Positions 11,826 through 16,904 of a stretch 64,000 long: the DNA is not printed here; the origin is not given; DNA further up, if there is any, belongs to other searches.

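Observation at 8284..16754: Bacterial-type AddAB helicase-nuclease pair embedded in an archaeal gene neighbourhood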

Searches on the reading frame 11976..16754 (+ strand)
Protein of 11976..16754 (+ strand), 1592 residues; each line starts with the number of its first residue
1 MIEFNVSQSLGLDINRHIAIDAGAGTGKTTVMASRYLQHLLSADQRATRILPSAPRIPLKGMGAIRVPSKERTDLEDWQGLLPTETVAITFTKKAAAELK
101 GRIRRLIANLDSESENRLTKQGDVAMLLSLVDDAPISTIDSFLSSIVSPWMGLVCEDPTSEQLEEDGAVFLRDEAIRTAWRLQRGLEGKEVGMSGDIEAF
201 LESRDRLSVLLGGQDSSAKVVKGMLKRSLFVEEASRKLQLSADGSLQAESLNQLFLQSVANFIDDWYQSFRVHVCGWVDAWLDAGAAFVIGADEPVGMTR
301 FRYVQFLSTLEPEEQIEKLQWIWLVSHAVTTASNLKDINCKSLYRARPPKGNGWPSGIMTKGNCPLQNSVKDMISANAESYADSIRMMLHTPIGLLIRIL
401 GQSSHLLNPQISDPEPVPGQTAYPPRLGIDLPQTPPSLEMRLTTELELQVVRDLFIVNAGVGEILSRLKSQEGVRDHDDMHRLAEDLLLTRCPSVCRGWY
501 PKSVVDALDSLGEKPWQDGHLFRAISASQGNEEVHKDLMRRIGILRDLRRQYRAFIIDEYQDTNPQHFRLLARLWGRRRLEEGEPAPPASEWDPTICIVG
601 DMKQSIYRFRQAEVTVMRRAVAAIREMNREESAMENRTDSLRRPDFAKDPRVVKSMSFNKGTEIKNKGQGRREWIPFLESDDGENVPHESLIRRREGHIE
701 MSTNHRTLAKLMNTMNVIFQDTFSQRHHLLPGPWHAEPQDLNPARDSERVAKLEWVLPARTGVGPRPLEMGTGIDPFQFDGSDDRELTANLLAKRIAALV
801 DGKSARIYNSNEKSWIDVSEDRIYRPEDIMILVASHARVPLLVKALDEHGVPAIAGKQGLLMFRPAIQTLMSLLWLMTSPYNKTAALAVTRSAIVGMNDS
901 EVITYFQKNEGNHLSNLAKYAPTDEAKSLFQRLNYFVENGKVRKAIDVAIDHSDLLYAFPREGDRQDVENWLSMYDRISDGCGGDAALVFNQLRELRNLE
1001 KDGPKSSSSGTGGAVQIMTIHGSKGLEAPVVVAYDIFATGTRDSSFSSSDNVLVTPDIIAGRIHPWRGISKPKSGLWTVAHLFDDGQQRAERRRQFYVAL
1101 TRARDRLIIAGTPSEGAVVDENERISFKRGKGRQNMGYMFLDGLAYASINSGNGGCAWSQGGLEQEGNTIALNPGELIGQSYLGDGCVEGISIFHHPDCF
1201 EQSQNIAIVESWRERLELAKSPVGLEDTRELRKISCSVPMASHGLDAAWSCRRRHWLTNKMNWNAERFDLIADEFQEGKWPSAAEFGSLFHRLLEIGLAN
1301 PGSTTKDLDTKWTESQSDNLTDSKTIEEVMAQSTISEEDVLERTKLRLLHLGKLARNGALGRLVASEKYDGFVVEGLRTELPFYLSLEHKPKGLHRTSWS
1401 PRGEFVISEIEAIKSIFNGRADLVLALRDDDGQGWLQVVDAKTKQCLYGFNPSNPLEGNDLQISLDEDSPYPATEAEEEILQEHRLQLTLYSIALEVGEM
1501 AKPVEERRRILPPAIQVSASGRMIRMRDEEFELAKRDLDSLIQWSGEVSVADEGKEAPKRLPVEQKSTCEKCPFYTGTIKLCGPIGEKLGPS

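Call 3: search_protein_families(library=pfam, proteins=[window:11976-16754:+], max_evalue=0.01)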
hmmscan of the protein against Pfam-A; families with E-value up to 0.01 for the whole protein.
window:11976-16754:+ (1592 aa): 6 families
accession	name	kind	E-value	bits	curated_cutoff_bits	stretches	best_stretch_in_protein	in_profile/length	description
PF00580.27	UvrD-helicase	-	1.7e-30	107.1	23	3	544-619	205-265/271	UvrD/REP helicase N-terminal domain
PF13361.12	UvrD_C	-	1.3e-18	68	25.6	1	815-1110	65-346/350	UvrD-like helicase C-terminal domain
PF13538.12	UvrD_C_2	-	4.9e-09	36.4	27.4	1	1085-1109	27-51/52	UvrD-like helicase C-terminal domain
PF13245.12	AAA_19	-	1.3e-08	35.6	25.1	1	550-610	90-134/134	AAA domain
PF12705.13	PDDEXK_1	-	1e-07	32.6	22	1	1250-1445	12-147/247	PD-(D/E)XK nuclease superfamily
PF01443.25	Viral_helicase1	-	0.009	16.3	21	0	1091-1109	208-226/228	Viral superfamily 1 RNA helicase core domain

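Call 4: search_protein_families(library=ncbifam, proteins=[window:11976-16754:+], max_evalue=0.01)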
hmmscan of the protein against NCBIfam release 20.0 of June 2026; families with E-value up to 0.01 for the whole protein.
window:11976-16754:+ (1592 aa): 14 families
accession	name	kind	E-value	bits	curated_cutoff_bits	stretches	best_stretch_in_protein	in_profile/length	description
TIGR00609.1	recB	equivalog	3.1e-41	141.5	696.05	3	698-1129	434-830/1175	exodeoxyribonuclease V subunit beta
TIGR02785.1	addA_Gpos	equivalog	6.1e-41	140.3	707.65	4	779-939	536-693/1234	helicase-exonuclease AddAB subunit AddA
TIGR02784.1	addA_alphas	equivalog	1.1e-32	113.4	860.75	3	1007-1113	769-871/1138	double-strand break repair helicase AddA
TIGR01073.1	pcrA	equivalog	3.6e-23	81.8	911.2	2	543-617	201-260/725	DNA helicase PcrA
NF010485.0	PRK13909.1-2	equivalog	2.2e-22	79.1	650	3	551-630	331-404/909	RecB-like helicase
NF010487.0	PRK13909.1-4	equivalog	1.2e-15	56.8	759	2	79-116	31-81/924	RecB-like helicase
NF008128.0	PRK10876.1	equivalog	5.1e-15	54.2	1697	1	548-622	374-435/1181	exodeoxyribonuclease V subunit beta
NF008743.0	PRK11773.1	equivalog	2.3e-13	49.4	965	1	539-621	201-268/720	DNA helicase II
TIGR01075.1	uvrD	equivalog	2.6e-13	49.1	1144.45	1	543-622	200-264/715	DNA helicase II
NF008276.0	PRK11054.1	equivalog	1.5e-11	43.5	543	1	552-616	431-482/684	DNA helicase IV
TIGR01074.1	rep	equivalog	2.3e-11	42.7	951.45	0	548-617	203-257/668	DNA helicase Rep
NF010484.0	PRK13909.1-1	equivalog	4.2e-10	38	1074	1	554-613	347-401/945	RecB-like helicase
NF010486.0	PRK13909.1-3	equivalog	1.4e-08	33.3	1109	0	555-614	334-387/921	RecB-like helicase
NF008172.0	PRK10919.1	equivalog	2.9e-05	22.5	1168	0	549-613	205-254/673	DNA helicase Rep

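Call 14: search_solved_structures(query=window:11976-16754:+, max_evalue=0.001)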
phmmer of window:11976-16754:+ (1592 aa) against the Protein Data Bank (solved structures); distinct sequences matched with E-value up to 0.001: 10.
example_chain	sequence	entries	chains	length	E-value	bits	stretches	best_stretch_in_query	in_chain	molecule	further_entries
3u44_A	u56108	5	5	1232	4.9e-20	73.7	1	787-1112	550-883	ATP-dependent helicase/nuclease subunit A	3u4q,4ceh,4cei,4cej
9dci_A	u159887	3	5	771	3.1e-09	37.9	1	546-614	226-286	ATP-dependent DNA helicase UvrD1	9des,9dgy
1w36_B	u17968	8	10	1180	1.2e-06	29.3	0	548-621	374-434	EXODEOXYRIBONUCLEASE V BETA CHAIN | RecBCD enzyme subunit RecB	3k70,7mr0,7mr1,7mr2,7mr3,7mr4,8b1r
8b1t_B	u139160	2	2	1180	1.2e-06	29.3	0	548-621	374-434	RecBCD enzyme subunit RecB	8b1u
5mbv_B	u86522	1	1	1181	1.2e-06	29.3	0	548-621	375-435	RecBCD enzyme subunit RecB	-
6sjb_B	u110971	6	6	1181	1.2e-06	29.3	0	548-621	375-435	RecBCD enzyme subunit RecB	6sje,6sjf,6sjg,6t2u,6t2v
5ld2_B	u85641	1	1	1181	1.2e-06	29.3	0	548-621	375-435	RecBCD enzyme subunit RecB,RecBCD enzyme subunit RecB,RecBCD enzyme subunit RecB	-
1pjr_A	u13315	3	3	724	1.4e-06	29.1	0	991-1032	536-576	PCRA | ATP-DEPENDENT HELICASE PCRA | HELICASE PCRA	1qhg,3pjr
4c2u_A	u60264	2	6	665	2.2e-05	25.1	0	543-614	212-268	DNA HELICASE II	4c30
4c2t_A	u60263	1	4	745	3.7e-05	24.4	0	543-614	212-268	DNA HELICASE II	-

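Call 25: find_homologous_proteins(query=window:11976-16754:+, max_evalue=0.001)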
Query window:11976-16754:+ (1592 aa): 771 proteins with E <= 0.001 among 8000 candidates; the best 120 are listed.
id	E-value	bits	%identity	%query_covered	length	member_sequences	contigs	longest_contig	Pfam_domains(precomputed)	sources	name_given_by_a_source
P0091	0.0e+0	3457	94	100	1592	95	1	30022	PF13538.13,PF12705.14,PF13361.13,PF13245.13,PF00580.28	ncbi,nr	ncbi:MAG: UvrD-helicase domain-containing protein [Candidatus Thermoplasmatota archaeon]|nr:UvrD-hel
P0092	0.0e+0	3404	92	100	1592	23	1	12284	PF13538.13,PF12705.14,PF13361.13,PF13245.13,PF00580.28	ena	-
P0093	0.0e+0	3338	90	100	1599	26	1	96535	PF13538.13,PF12705.14,PF13361.13,PF13245.13,PF00580.28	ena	-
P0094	0.0e+0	3335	90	100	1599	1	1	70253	PF13538.13,PF12705.14,PF13361.13,PF13245.13,PF00580.28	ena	-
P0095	0.0e+0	3335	91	100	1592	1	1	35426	PF13538.13,PF12705.14,PF13361.13,PF13245.13,PF00580.28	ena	-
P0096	0.0e+0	3334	90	100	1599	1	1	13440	PF13538.13,PF12705.14,PF13361.13,PF13245.13,PF00580.28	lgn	-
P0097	0.0e+0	3334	90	100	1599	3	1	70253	PF13538.13,PF12705.14,PF13361.13,PF13245.13,PF00580.28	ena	-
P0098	0.0e+0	3333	90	100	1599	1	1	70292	PF13538.13,PF12705.14,PF13361.13,PF13245.13,PF00580.28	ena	-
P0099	0.0e+0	3330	90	100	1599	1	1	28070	PF13538.13,PF12705.14,PF13361.13,PF13245.13,PF00580.28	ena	-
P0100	0.0e+0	3002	80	100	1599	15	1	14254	PF13538.13,PF12705.14,PF13361.13,PF13245.13,PF00580.28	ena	-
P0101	0.0e+0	2978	79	100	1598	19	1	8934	PF13538.13,PF12705.14,PF13361.13,PF13245.13,PF00580.28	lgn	-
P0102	0.0e+0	2804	75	100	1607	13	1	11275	PF13538.13,PF12705.14,PF13361.13,PF13245.13,PF00580.28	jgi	-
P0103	0.0e+0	2761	74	100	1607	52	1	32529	PF13538.13,PF12705.14,PF13361.13,PF13245.13,PF00580.28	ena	-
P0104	0.0e+0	2757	74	100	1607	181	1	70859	PF13538.13,PF12705.14,PF13361.13,PF13245.13,PF00580.28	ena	-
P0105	0.0e+0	2719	73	100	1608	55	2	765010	PF13538.13,PF12705.14,PF13361.13,PF13245.13,PF00580.28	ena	-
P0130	0.0e+0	2002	57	99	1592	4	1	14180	PF13538.13,PF12705.14,PF13361.13,PF13245.13,PF00580.28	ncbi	-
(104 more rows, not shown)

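Call 59: search_protein_families(library=padloc, proteins=[window:11976-16754:+], max_evalue=0.01)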
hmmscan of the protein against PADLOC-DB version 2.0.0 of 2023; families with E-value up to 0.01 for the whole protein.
window:11976-16754:+ (1592 aa): 34 families (the best 25 are shown)
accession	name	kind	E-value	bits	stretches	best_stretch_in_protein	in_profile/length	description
PDLC00114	GajB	-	1.2e-18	65.1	2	826-1031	351-564/635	UrvD helicase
PDLC00122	GajB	-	3e-18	64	1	548-628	159-225/502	UrvD helicase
PDLC03802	RTasHel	-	1e-17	62.2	3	544-612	185-238/675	DRT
PDLC00123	GajB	-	6.7e-15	52.7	2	547-618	172-228/540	UrvD helicase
PDLC00117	GajB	-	2e-14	51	1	1087-1112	550-575/604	UrvD helicase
PDLC00132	GajB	-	3.3e-13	47.2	1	538-619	201-268/625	UrvD helicase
PDLC00119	GajB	-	4.7e-12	43.6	1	543-615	210-267/565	UrvD helicase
PDLC00103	GajB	-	1.3e-11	42.2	0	544-617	204-263/612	UrvD helicase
PDLC00107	GajB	-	4.1e-10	36.9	1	543-620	207-269/587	UrvD helicase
PDLC00136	GajB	-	1.2e-09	35.7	1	541-624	196-264/570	UrvD helicase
PDLC00129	GajB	-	3.6e-09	33.8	1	543-622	218-282/594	UrvD helicase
PDLC00127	GajB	-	5.2e-08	29.8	0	544-608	194-246/594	UrvD helicase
PDLC00135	GajB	-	6.2e-08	30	0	545-608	162-214/603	UrvD helicase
PDLC00112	GajB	-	4.4e-07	26.9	1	536-616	196-261/581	UrvD helicase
PDLC00116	GajB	-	5.1e-07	26.8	0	544-620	152-214/557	UrvD helicase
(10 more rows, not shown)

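Call 78: search_dna_similar(query=window:11976-16754:+, collection=plasmids, mode=protein, max_rows=25, max_evalue=1e-8)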
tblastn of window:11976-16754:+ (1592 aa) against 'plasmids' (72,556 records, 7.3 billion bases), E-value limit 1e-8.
Records with a match: 29; places in all: 29; records where one place covers at least 80% of the query: 0.
Best place of each record, by identity: <60% 29.
By first word of the organism name: Halobacterium 4; Picosynechococcus 3; Natrinema 2; Halalkalicoccus 2; Haloarcula 1; Haladaptatus 1; Haloterrigena 1; Halocatena 1; Salinibaculum 1; Halorientalis 1; and 12 more.
By predicted mobility (MOB-suite, as given by PLSDB): non-mobilizable 24; mobilizable 4; conjugative 1.
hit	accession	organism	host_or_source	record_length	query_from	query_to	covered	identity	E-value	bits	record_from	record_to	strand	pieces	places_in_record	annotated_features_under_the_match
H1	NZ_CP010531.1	Haloarcula sp. CBA1115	monoisolate,Solar salt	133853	544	1174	40%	24.2%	1e-15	91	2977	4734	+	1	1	UvrD-helicase domain-containing protein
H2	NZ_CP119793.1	Haladaptatus sp. QDMS2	cell culture,sediment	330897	545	1112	36%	25.5%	4e-23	115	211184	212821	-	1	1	UvrD-helicase domain-containing protein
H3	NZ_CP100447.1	Natrinema caseinilyticum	marine sediment,sediment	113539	544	1112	36%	25.0%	2e-17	97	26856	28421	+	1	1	UvrD-helicase domain-containing protein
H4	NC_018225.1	Natrinema sp. J7-2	-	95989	548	1112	35%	24.8%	3e-19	103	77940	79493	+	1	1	UvrD-helicase domain-containing protein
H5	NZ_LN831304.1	Halobacterium hubeiense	-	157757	548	1112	35%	24.8%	1e-16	94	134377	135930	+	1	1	UvrD-helicase domain-containing protein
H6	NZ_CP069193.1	Haloterrigena salifodinae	Salt Microbe,Salt Mine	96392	548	1112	35%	24.6%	2e-18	100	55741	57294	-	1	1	UvrD-helicase domain-containing protein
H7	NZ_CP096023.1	Halocatena salina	cell culture,sediment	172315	538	1112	36%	23.9%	4e-16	92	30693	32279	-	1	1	UvrD-helicase domain-containing protein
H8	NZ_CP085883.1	Halobacterium salinarum NRC-34001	Genome,Canadian salted buffalo hide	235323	548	1112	35%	24.1%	7e-17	95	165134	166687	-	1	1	UvrD-helicase domain-containing protein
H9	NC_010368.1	Halobacterium salinarum NRC-34001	-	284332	548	1112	35%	24.1%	7e-17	95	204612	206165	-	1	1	UvrD-helicase domain-containing protein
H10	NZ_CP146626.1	Halobacterium salinarum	-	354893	548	1112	35%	24.1%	7e-17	95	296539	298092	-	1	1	UvrD-helicase domain-containing protein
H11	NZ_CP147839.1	Salinibaculum sp. SYNS191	cell cuture,sediment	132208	548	1112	35%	24.1%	8e-16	92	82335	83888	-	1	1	UvrD-helicase domain-containing protein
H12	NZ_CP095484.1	Halorientalis litorea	cell culture,salt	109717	544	1111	36%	23.5%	2e-16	94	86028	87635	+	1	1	UvrD-helicase domain-containing protein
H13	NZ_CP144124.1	Halalkalicoccus sp. CGA53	cell culture,sediment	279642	689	1128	28%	26.5%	2e-18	100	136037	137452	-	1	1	UvrD-helicase domain-containing protein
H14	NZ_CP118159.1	Halosimplex aquaticum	cell culture,solar salterns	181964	699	1112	26%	26.6%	4e-14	86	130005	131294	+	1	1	UvrD-helicase domain-containing protein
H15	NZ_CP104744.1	Haloferax lucentense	-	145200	696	1112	26%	25.4%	4e-24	119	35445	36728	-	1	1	UvrD-helicase domain-containing protein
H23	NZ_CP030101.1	Listeria monocytogenes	Environment,water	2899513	699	1112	26%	23.2%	2e-13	84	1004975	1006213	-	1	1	none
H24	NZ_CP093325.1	Bacillus sp. N5-665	whole organism,peat soil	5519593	786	1112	21%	28.3%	4e-15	89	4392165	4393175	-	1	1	none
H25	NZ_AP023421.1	Pusillibacter faecalis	Homo sapiens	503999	794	1109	20%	27.6%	2e-10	74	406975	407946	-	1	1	addA: helicase-exonuclease AddAB subunit AddA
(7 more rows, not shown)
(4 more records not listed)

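Call 79: get_annotated_region(hit=H24, flank=7000)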
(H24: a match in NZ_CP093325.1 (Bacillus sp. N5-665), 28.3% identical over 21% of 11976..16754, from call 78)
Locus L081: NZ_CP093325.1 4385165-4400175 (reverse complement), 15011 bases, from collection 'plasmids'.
description: Bacillus sp. N5-665 strain N5/665 plasmid p1, complete sequence
organism: Bacillus sp. N5-665 (NCBI taxid 2925318)
taxonomy: Bacteria; Bacillota; Bacilli; Bacillales; Bacillaceae; Bacillus; Bacillus sp. N5-665
host: -; source: whole organism,peat soil; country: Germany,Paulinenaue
typing (MOB-suite, as given by PLSDB): non-mobilizable
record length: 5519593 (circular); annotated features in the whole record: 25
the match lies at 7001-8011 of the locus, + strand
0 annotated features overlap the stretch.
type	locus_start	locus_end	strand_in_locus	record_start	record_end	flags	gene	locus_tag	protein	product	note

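Call 80: get_annotated_region(hit=H23, flank=7000)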
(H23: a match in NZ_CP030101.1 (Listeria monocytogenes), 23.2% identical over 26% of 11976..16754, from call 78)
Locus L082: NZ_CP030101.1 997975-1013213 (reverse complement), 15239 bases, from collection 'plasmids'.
description: Listeria monocytogenes strain FDAARGOS_57 plasmid unnamed, complete sequence
organism: Listeria monocytogenes (NCBI taxid 1639)
taxonomy: Bacteria; Bacillota; Bacilli; Bacillales; Listeriaceae; Listeria; Listeria monocytogenes
host: -; source: Environment,water; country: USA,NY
typing (MOB-suite, as given by PLSDB): non-mobilizable
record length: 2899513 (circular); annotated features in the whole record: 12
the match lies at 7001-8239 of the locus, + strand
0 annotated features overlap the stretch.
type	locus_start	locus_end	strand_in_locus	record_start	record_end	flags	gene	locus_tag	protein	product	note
